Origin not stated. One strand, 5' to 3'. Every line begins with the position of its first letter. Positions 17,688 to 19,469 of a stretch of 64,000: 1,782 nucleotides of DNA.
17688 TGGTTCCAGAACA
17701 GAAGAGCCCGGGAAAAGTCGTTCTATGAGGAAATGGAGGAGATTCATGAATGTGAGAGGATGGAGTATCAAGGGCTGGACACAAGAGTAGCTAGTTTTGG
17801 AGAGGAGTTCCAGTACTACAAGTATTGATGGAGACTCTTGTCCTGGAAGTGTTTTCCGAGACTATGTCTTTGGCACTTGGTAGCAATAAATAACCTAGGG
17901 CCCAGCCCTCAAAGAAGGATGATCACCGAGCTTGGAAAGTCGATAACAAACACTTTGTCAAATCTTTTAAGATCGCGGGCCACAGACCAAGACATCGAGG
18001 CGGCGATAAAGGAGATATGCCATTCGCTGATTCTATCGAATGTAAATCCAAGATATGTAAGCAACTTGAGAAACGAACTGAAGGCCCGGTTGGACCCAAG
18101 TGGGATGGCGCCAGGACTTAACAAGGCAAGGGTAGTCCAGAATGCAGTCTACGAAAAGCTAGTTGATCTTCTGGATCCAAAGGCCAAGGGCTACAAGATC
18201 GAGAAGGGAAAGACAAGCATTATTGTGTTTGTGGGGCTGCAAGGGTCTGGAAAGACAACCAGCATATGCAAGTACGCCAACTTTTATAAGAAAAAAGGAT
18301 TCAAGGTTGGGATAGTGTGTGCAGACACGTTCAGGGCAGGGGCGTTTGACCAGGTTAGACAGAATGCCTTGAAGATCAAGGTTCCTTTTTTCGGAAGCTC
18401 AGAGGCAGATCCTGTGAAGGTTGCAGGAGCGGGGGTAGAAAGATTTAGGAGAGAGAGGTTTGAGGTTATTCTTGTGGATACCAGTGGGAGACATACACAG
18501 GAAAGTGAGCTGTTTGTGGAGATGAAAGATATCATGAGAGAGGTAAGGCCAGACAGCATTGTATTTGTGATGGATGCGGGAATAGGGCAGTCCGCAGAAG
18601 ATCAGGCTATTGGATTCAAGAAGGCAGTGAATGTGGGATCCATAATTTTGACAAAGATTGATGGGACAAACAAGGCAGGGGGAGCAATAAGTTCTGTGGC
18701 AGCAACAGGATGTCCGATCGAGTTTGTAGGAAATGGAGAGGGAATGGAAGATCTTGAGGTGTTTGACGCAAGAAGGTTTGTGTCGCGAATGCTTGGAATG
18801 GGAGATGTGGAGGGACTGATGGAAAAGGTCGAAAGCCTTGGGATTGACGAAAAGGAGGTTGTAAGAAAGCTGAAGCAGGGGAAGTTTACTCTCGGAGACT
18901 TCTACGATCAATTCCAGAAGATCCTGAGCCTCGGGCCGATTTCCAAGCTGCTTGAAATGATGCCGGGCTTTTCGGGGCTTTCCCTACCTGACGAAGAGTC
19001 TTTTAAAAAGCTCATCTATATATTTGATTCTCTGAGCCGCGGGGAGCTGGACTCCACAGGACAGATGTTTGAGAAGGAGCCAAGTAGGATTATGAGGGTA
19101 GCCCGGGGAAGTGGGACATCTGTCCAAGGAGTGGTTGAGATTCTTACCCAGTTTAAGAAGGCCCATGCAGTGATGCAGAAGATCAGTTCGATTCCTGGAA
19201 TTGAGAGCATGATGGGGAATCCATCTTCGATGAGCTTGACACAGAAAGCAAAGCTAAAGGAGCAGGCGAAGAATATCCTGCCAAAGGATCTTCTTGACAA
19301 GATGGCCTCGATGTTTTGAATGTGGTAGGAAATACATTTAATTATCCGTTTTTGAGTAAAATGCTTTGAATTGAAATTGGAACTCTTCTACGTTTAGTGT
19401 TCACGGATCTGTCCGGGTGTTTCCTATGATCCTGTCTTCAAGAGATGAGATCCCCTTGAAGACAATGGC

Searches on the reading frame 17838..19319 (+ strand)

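Call 20: search_protein_families(library=pfam, proteins=[window:17838-19319:+], max_evalue=0.001)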
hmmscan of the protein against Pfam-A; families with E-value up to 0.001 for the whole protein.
window:17838-19319:+ (493 aa): 4 families
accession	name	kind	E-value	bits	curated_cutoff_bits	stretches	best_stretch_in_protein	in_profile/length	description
PF00448.28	SRP54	-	8.4e-68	228.3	22.7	1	127-320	2-196/196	SRP54-type protein, GTPase domain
PF02978.25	SRP_SPB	-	1.5e-25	89.8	27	1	349-446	1-91/91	Signal peptide binding domain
PF02881.24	SRP54_N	-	2.5e-10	40.9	22.4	1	32-108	1-75/75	SRP54-type protein, helical bundle domain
PF02492.25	cobW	-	1.2e-07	31.9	20.7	1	128-280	2-159/180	CobW/HypB/UreG, nucleotide-binding domain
